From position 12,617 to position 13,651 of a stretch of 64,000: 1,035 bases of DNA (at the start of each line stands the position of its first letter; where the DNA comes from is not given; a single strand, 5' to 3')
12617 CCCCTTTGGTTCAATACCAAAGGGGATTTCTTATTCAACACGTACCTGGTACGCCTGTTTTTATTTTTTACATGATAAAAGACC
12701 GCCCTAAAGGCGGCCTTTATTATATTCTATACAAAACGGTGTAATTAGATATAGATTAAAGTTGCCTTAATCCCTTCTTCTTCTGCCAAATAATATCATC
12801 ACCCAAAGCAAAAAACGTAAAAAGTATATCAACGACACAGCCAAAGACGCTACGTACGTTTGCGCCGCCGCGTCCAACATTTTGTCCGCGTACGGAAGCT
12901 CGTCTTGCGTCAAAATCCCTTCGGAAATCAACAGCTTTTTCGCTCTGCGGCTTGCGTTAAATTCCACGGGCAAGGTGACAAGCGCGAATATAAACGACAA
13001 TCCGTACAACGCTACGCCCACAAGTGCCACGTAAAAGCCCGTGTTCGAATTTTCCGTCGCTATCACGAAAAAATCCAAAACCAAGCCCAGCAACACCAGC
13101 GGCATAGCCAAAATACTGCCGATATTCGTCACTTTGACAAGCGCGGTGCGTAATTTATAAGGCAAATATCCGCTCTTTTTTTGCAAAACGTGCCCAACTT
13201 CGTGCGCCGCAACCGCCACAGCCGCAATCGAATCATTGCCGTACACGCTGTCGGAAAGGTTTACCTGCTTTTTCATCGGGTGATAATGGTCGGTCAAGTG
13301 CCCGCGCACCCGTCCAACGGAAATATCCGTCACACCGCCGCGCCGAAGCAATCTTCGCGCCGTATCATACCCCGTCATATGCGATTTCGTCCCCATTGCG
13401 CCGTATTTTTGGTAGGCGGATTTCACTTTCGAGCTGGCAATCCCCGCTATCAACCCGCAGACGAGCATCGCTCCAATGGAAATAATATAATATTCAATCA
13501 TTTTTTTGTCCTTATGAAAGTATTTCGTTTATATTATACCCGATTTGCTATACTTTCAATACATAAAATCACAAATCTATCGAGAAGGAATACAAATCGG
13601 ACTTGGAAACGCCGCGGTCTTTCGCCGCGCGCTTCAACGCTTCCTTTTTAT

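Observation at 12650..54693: All intergenic motif copies sit at 3' ends of transcription units in one fixed polarity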

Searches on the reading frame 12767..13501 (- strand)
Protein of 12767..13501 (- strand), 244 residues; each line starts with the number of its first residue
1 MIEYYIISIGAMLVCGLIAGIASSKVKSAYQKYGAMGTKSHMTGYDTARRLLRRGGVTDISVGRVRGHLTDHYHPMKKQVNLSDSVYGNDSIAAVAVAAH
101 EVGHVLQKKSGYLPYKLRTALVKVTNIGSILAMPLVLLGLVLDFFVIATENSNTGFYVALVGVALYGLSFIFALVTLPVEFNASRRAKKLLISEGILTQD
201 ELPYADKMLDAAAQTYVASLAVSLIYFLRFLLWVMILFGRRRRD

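Call 12: search_protein_families(library=ncbifam, proteins=[window:12767-13501:-])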
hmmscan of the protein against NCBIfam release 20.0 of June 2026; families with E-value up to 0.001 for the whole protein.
window:12767-13501:- (244 aa): 0 families

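Call 47: search_protein_families(library=pfam, proteins=[window:12767-13501:-], max_evalue=0.001)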
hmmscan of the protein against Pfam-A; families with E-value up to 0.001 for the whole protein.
window:12767-13501:- (244 aa): 1 family
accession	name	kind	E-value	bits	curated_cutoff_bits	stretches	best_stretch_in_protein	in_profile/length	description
PF04298.18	Zn_peptidase_2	-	2.7e-75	253.1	27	1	12-233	5-216/218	Putative neutral zinc metallopeptidase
